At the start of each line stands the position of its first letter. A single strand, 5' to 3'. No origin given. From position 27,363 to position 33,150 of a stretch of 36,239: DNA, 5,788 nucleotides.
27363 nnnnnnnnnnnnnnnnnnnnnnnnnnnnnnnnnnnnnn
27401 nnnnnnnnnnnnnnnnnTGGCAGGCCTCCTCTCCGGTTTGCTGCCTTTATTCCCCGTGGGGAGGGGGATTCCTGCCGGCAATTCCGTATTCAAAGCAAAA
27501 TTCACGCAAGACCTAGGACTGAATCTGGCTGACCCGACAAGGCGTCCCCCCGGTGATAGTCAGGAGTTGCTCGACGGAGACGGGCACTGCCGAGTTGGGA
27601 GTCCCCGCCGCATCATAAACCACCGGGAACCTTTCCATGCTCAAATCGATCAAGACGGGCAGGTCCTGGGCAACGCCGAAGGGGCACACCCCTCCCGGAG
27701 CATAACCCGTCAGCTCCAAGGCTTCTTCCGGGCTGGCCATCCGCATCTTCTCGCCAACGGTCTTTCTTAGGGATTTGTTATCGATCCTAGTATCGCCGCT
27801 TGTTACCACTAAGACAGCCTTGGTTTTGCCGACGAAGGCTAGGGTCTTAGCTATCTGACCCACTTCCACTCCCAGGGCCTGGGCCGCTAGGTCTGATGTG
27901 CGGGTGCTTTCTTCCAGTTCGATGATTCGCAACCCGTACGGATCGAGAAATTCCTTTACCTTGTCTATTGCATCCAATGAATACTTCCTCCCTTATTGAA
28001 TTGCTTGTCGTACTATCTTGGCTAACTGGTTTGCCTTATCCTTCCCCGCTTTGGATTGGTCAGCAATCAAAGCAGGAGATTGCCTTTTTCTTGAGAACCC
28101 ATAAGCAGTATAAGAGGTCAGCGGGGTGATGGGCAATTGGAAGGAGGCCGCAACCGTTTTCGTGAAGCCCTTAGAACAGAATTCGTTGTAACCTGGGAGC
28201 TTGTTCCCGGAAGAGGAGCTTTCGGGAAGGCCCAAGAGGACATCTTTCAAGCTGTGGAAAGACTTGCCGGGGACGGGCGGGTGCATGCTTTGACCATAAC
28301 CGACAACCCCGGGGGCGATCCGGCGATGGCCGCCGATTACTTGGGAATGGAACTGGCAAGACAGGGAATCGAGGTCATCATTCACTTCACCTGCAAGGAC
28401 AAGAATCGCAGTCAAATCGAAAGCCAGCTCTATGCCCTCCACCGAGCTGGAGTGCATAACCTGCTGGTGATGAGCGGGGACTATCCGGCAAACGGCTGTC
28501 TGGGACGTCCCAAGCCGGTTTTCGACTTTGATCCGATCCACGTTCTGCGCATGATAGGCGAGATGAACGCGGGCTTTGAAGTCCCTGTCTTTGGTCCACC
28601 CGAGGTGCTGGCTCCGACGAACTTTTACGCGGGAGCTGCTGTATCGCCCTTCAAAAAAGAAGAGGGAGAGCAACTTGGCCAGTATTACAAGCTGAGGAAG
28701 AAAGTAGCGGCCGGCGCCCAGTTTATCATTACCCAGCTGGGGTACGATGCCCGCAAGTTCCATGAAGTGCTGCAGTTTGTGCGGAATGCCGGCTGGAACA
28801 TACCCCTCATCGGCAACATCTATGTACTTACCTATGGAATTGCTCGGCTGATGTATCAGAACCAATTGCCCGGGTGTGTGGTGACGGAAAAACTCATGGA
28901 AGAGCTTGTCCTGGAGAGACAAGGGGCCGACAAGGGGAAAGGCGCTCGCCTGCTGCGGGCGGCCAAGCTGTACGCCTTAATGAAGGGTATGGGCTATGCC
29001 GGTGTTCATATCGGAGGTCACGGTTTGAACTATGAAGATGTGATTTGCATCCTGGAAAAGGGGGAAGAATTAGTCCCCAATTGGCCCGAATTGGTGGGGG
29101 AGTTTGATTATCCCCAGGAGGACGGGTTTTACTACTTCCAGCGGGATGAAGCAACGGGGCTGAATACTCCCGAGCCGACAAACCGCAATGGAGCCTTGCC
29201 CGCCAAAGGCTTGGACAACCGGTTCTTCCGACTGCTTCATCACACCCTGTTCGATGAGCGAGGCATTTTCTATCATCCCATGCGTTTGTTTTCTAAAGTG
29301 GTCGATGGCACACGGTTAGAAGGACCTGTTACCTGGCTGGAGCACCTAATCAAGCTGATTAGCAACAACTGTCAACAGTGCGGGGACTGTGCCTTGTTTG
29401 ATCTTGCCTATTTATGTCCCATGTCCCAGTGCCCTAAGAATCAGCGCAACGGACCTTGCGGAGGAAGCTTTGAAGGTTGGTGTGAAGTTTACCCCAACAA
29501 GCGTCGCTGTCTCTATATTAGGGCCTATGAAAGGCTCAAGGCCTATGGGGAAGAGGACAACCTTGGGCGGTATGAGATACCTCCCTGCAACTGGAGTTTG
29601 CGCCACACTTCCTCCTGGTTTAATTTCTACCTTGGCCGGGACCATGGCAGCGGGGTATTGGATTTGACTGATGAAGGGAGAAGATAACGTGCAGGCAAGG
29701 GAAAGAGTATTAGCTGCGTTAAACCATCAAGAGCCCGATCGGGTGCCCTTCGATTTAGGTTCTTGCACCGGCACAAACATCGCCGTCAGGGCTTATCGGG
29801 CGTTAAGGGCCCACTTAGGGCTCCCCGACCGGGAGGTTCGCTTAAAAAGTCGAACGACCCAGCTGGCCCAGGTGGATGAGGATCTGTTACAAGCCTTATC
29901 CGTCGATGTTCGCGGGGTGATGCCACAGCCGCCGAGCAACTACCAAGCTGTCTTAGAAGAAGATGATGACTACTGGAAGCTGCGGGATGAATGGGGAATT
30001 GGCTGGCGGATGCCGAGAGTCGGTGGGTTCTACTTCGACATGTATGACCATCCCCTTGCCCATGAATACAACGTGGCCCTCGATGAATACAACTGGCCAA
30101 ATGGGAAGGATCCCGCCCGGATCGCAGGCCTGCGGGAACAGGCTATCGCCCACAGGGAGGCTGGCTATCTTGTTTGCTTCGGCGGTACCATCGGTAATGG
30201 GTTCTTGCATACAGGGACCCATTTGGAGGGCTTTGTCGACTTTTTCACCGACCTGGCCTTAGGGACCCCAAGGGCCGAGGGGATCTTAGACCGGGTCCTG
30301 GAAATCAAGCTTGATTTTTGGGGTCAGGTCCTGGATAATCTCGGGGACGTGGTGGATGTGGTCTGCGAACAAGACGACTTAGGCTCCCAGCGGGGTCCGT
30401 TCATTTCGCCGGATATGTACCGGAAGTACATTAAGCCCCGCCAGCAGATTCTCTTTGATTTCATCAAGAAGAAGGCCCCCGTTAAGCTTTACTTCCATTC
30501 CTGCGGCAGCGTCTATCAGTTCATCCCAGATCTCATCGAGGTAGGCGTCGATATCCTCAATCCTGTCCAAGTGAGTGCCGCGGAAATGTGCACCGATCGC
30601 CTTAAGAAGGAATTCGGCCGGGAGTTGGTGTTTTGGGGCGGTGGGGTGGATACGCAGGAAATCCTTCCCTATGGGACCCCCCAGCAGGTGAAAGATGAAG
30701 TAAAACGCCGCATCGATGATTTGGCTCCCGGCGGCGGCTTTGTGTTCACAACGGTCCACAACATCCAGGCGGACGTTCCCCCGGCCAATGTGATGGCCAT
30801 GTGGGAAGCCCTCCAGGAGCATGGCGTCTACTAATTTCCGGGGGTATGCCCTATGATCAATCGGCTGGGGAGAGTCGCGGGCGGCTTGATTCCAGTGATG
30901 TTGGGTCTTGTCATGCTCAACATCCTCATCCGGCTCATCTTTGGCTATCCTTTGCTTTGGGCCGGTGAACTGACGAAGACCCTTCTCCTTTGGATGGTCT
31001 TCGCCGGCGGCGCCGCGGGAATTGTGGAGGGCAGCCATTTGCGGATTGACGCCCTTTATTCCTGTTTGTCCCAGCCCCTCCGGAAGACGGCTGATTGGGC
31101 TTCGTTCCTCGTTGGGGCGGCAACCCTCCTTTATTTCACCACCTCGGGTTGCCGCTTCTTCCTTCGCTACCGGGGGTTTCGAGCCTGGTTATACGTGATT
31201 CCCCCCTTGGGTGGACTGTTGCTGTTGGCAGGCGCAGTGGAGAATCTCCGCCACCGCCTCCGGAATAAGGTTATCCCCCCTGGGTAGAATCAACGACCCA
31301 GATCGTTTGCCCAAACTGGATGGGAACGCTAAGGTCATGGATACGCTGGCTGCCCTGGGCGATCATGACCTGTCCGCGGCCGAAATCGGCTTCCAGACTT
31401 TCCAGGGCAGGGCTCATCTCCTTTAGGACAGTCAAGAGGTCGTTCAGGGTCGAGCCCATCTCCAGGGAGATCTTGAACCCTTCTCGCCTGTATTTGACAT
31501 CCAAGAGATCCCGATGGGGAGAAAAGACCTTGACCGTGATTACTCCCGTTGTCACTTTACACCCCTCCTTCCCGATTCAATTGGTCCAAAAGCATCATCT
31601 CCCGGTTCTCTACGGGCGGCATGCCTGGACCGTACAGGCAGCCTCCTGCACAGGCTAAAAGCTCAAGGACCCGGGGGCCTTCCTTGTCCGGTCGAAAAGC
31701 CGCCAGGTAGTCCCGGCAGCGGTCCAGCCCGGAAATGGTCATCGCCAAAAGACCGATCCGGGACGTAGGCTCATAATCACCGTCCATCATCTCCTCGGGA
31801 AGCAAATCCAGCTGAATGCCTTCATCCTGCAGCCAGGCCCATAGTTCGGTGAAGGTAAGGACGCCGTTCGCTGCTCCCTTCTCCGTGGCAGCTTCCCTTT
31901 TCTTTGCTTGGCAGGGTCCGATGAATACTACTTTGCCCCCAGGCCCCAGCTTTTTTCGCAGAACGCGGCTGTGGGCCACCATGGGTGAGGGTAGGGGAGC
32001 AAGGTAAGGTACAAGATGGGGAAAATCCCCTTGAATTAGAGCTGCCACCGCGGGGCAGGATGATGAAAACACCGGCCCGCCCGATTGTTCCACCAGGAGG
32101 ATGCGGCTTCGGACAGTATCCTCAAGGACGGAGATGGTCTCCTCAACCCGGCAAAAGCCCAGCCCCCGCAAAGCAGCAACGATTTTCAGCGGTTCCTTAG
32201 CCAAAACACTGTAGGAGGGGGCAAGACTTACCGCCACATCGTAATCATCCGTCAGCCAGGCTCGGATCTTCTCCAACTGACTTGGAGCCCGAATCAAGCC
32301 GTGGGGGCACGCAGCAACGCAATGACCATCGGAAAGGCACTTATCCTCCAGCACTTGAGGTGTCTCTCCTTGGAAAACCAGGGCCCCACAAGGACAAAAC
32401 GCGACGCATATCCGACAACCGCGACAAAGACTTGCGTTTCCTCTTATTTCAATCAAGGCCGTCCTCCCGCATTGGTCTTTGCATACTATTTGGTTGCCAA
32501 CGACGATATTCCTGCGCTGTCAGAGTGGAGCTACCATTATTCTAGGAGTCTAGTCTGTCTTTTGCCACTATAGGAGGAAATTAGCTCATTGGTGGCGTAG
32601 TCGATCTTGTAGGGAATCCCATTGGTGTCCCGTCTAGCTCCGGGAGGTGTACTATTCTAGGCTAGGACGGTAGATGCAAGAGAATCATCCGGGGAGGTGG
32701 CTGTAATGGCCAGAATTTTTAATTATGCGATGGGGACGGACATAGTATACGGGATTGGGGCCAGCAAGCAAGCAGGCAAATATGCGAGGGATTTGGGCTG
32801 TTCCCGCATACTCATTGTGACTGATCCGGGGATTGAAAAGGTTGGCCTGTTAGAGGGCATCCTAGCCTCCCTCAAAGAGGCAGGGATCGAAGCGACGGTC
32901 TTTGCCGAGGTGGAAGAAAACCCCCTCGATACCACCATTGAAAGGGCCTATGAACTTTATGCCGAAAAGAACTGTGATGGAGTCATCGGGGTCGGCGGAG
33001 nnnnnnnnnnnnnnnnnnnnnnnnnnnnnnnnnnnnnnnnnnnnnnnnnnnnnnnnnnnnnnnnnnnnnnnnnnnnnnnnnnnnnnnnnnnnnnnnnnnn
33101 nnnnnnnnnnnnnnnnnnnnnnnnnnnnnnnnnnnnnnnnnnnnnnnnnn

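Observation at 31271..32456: Shortened [FeFe]-hydrogenase-like protein translationally coupled to a MoaD/ThiS-type GG protein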

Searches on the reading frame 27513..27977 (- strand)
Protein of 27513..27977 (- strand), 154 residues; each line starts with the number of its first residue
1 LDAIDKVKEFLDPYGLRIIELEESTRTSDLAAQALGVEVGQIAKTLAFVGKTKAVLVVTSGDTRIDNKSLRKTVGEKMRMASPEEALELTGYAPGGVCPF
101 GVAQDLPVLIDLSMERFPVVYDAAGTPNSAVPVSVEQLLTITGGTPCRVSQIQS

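Call 27: search_protein_families(library=pfam, proteins=[window:27513-27977:-], max_evalue=0.001)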
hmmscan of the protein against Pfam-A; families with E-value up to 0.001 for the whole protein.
window:27513-27977:- (154 aa): 1 family
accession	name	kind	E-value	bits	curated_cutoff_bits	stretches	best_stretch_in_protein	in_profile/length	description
PF04073.20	tRNA_edit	-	5.5e-32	110.9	25.5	1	23-140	2-122/123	Aminoacyl-tRNA editing domain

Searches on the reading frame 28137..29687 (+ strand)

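Call 27: search_protein_families(library=pfam, proteins=[window:28137-29687:+], max_evalue=0.001)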
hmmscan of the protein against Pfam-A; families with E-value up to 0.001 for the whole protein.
window:28137-29687:+ (516 aa): 2 families
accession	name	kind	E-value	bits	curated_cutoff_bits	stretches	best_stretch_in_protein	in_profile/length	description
PF12225.13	DUF5981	-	3.7e-28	97.5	23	1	400-487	10-95/95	Methylene-tetrahydrofolate reductase C terminal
PF02219.23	MTHFR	-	2e-24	86.9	24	1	14-258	9-236/287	Methylenetetrahydrofolate reductase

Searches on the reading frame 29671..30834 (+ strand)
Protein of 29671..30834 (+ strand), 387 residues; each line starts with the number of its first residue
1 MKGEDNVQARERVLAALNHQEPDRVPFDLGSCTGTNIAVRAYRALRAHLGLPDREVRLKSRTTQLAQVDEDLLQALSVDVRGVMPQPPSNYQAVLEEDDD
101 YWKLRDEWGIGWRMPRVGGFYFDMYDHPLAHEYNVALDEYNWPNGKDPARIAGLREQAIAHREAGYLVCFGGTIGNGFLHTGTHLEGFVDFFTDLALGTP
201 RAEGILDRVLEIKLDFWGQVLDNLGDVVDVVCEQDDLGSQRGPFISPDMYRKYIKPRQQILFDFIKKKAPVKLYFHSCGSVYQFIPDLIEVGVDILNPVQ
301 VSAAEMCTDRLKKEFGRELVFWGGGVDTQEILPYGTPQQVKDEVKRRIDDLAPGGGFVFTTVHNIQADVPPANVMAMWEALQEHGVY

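Call 27: search_protein_families(library=pfam, proteins=[window:29671-30834:+], max_evalue=0.001)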
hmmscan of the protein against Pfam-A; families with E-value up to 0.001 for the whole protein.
window:29671-30834:+ (387 aa): 1 family
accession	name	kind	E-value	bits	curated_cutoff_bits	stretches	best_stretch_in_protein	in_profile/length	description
PF01208.23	URO-D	-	5.8e-20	72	23.9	1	208-384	178-346/346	Uroporphyrinogen decarboxylase (URO-D)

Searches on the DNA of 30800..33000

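Call 76: search_rna_families(source=window, start=30800, end=33000, threshold=evalue, max_evalue=1)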
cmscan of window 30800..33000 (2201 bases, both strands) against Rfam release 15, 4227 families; matches with E-value up to 1: 1.
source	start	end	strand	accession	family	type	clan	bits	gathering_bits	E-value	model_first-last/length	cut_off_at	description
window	30926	31003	+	RF02790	sodF_sRNA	Gene; sRNA;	-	24.8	46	0.41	1-90/90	no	sodF sRNA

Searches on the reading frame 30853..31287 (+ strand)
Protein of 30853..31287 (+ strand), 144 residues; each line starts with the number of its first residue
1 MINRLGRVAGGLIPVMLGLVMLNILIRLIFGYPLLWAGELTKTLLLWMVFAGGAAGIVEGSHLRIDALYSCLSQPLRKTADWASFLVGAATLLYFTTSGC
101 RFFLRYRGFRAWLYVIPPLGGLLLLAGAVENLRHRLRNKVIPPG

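Call 27: search_protein_families(library=pfam, proteins=[window:30853-31287:+], max_evalue=0.001)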
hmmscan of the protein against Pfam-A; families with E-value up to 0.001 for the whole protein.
window:30853-31287:+ (144 aa): 1 family
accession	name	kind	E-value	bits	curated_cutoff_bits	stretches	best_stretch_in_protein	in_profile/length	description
PF04290.18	DctQ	-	2.2e-19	70.1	28.3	1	16-137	1-131/132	Tripartite ATP-independent periplasmic transporters, DctQ component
